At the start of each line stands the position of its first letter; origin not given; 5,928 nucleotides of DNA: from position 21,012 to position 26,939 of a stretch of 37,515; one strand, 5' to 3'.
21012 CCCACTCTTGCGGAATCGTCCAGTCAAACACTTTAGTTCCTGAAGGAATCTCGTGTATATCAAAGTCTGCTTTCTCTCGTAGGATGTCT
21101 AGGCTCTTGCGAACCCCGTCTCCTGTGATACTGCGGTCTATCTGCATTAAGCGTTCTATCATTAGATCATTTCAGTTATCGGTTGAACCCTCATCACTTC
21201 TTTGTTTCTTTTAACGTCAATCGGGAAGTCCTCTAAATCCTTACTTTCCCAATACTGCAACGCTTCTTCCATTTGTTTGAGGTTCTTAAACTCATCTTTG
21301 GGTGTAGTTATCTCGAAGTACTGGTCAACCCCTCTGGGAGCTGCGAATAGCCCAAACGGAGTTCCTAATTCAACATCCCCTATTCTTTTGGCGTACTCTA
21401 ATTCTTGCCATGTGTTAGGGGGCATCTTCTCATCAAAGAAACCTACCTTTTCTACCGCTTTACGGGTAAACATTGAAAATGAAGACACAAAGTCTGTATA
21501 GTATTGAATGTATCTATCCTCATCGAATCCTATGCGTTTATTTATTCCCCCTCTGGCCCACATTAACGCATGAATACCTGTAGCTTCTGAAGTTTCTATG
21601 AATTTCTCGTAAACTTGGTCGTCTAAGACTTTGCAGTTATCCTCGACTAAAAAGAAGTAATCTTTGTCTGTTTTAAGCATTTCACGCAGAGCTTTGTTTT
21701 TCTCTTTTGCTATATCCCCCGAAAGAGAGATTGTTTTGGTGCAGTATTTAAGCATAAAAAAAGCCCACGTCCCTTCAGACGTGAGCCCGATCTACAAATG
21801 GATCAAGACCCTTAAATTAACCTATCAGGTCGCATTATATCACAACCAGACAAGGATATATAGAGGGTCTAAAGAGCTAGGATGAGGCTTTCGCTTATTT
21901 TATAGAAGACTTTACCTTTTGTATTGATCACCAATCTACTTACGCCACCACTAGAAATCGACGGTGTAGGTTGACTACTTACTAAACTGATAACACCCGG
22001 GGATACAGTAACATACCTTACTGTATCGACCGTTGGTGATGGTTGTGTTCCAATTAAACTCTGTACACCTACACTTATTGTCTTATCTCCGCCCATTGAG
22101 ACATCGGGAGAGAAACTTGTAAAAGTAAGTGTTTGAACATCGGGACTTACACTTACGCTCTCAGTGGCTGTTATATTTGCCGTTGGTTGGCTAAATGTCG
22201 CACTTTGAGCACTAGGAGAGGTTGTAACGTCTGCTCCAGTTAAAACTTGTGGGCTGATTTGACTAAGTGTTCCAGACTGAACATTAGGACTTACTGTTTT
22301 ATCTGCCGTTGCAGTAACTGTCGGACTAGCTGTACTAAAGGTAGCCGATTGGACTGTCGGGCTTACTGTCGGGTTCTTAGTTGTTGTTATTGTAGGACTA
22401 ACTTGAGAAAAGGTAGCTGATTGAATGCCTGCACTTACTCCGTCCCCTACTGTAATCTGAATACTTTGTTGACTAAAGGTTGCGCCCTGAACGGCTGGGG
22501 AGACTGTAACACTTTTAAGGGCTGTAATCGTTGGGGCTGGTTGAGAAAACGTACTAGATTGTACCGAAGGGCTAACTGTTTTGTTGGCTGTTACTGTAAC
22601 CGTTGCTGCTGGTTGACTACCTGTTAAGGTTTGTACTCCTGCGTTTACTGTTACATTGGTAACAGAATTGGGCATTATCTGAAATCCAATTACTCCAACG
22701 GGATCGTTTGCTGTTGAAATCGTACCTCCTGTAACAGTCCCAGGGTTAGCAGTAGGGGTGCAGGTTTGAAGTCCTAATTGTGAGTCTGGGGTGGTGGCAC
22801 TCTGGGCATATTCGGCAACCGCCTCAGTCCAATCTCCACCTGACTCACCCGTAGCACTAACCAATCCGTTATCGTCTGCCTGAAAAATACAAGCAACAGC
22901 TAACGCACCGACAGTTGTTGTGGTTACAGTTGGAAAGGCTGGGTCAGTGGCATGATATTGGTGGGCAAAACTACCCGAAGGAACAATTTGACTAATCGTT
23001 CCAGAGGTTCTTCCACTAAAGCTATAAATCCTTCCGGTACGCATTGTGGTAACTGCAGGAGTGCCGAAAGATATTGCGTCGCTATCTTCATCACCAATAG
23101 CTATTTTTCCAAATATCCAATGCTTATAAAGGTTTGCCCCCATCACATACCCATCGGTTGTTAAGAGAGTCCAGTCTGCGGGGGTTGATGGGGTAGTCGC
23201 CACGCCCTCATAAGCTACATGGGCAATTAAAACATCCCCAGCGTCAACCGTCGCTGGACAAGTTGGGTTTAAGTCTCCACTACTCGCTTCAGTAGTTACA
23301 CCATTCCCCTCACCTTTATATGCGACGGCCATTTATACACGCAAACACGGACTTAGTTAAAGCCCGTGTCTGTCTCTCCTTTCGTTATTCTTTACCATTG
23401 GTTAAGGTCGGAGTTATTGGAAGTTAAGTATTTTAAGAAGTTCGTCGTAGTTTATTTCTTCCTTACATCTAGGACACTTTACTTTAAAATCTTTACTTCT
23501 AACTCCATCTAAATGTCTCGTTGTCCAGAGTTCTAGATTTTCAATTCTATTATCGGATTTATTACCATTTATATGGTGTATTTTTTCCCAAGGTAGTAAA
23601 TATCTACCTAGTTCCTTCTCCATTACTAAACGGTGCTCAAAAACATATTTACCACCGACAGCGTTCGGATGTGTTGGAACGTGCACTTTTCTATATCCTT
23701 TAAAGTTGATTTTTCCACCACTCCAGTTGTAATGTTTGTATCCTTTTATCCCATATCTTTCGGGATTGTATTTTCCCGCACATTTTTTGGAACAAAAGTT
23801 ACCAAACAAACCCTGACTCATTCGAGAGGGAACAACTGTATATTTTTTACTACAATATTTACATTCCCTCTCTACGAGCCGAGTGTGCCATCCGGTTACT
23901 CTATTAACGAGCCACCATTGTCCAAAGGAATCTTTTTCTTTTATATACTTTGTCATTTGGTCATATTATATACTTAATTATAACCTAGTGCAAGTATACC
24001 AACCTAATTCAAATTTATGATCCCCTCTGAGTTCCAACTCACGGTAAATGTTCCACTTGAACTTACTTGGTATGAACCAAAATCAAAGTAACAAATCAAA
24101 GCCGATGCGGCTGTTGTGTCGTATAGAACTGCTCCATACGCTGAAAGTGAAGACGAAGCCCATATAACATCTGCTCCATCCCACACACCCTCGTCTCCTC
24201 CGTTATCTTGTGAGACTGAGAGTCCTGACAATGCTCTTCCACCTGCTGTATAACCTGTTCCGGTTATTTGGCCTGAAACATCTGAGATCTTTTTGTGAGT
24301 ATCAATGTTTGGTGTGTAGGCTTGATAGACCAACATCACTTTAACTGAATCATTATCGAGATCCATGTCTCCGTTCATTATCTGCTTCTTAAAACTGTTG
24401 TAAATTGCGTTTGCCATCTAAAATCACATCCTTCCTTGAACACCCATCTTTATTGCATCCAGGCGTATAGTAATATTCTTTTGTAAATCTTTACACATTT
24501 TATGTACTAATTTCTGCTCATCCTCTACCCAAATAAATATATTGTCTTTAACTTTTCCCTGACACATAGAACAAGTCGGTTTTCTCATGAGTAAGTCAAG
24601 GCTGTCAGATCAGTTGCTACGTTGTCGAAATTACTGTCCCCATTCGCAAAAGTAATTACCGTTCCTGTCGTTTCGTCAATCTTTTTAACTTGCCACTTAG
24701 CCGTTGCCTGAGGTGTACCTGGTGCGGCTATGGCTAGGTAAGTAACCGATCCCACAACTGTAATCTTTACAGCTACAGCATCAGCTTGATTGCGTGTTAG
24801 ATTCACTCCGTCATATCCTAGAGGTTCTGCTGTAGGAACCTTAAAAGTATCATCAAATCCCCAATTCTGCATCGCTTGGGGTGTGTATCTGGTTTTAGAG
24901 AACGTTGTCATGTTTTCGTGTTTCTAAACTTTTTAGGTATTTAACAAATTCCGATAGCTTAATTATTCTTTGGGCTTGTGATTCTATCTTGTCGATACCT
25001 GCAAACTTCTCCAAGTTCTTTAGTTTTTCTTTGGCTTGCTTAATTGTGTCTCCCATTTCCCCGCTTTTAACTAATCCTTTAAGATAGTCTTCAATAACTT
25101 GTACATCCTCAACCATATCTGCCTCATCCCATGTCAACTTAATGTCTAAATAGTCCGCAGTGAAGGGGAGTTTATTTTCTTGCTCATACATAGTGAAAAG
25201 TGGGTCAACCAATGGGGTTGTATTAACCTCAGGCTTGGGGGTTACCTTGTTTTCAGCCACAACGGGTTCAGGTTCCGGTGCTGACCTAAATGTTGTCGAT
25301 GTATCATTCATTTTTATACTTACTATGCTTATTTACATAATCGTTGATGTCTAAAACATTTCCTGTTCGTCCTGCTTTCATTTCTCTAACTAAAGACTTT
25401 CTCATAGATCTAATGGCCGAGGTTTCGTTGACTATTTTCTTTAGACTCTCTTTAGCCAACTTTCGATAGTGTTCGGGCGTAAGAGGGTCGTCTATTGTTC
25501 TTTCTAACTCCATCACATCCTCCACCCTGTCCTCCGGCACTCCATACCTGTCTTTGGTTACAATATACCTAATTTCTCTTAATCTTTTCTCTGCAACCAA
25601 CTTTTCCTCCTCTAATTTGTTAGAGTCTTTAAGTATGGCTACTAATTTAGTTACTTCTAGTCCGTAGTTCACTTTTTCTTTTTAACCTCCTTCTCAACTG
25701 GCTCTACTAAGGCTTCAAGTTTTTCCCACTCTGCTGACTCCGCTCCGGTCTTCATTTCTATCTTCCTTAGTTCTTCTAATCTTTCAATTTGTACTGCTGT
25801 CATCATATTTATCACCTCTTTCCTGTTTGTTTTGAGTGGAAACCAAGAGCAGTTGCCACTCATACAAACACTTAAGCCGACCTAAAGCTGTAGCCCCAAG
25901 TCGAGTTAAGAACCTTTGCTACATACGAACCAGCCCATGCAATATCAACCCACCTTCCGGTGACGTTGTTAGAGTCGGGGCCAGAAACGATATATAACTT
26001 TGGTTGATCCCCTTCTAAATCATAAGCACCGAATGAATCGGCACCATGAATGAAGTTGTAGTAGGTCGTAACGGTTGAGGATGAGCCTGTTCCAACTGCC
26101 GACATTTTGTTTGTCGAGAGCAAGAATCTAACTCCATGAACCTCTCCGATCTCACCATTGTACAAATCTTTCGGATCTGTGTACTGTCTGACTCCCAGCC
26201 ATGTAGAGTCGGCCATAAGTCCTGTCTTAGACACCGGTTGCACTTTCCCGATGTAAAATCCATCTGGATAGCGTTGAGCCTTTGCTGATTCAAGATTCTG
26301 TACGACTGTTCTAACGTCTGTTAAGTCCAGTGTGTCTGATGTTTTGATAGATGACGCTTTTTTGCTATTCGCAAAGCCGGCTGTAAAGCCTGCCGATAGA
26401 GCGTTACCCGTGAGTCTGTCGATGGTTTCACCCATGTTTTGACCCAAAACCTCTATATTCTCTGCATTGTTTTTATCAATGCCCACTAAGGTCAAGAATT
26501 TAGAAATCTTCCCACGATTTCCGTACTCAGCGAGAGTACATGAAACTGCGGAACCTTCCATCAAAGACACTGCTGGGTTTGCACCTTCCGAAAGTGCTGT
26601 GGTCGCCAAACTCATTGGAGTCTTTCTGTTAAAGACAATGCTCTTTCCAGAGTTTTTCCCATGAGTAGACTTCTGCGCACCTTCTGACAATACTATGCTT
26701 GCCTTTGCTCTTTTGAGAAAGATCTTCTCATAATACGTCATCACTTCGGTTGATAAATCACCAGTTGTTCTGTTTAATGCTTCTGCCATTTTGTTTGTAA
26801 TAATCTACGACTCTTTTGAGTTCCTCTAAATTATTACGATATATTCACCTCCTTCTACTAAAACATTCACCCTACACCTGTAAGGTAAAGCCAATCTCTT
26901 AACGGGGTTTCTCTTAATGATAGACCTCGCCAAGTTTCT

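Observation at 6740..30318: Five minus-strand promoter, short leader, intrinsic terminator cassettes placed directly in front of late genes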

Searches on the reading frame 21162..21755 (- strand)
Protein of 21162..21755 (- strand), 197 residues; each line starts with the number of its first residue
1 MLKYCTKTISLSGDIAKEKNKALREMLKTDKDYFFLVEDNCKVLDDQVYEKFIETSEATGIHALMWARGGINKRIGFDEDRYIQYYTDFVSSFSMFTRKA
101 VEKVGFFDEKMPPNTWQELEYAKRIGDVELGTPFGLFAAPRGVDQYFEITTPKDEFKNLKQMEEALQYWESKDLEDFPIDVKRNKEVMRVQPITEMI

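Call 12: search_protein_families(library=phrogs, proteins=[window:21162-21755:-], max_evalue=0.001)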
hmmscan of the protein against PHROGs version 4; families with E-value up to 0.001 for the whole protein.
window:21162-21755:- (197 aa): 2 families
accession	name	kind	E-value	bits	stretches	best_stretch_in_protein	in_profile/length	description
phrog_2456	-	moron, auxiliary metabolic gene and host takeover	2.1e-14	54.7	1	15-162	62-208/239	glycosyltransferase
phrog_1579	-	moron, auxiliary metabolic gene and host takeover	1.9e-06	28.2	1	14-130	74-192/482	glycosyltransferase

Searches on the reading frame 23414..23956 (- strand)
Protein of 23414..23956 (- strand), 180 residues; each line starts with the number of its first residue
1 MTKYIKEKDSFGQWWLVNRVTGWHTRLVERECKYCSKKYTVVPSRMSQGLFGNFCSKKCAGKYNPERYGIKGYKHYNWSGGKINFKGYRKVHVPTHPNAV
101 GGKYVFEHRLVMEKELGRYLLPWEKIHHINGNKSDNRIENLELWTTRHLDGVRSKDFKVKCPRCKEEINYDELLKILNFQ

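Call 67: search_protein_families(library=pfam, proteins=[window:23414-23956:-], max_evalue=1)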
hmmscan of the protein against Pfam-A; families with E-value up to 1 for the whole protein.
window:23414-23956:- (180 aa): 5 families
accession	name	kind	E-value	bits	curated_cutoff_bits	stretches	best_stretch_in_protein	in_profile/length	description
PF13392.12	HNH_3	-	2.1e-12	46.9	24.8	1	108-148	4-43/46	HNH endonuclease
PF13717.11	Zn_ribbon_4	-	0.00085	19.6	30.3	0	31-48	4-21/36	zinc-ribbon domain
PF06467.20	zf-FCS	-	0.0026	18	22.4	1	30-63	5-39/39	MYM-type Zinc finger with FCS sequence motif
PF03884.20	YacG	-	0.013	15.6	25.5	0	159-172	1-14/52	DNA gyrase inhibitor YacG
PF02892.21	zf-BED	-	0.11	13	20.6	0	150-171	8-29/44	BED zinc finger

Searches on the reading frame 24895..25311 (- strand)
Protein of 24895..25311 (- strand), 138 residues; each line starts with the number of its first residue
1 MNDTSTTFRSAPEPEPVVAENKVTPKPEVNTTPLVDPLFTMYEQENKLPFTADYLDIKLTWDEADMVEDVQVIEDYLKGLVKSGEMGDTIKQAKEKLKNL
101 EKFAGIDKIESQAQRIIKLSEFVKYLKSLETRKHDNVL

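Call 67: search_protein_families(library=pfam, proteins=[window:24895-25311:-], max_evalue=1)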
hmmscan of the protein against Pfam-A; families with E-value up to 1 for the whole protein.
window:24895-25311:- (138 aa): 1 family
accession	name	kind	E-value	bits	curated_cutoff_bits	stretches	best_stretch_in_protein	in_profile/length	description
PF07138.17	AcMNPV_AC11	-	0.09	12.6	27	1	54-124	57-128/324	Baculovirus protein AC11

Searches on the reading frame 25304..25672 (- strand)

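Call 67: search_protein_families(library=pfam, proteins=[window:25304-25672:-], max_evalue=1)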
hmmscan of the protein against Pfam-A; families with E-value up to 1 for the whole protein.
window:25304-25672:- (122 aa): 2 families
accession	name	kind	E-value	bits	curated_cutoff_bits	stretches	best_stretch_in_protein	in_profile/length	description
PF15247.11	SLBP_RNA_bind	-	0.073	13.6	27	1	26-82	5-59/70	Histone RNA hairpin-binding protein RNA-binding domain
PF09075.15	STb_secrete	-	0.21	12.1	25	1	67-79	11-23/48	Heat-stable enterotoxin B, secretory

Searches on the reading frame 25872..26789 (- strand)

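Call 12: search_protein_families(library=phrogs, proteins=[window:25872-26789:-], max_evalue=0.001)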
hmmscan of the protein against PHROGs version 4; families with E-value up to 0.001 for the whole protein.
window:25872-26789:- (305 aa): 1 family
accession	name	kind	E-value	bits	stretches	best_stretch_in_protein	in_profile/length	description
phrog_1357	-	head and packaging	7.1e-45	154.5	1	9-298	26-338/356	major head protein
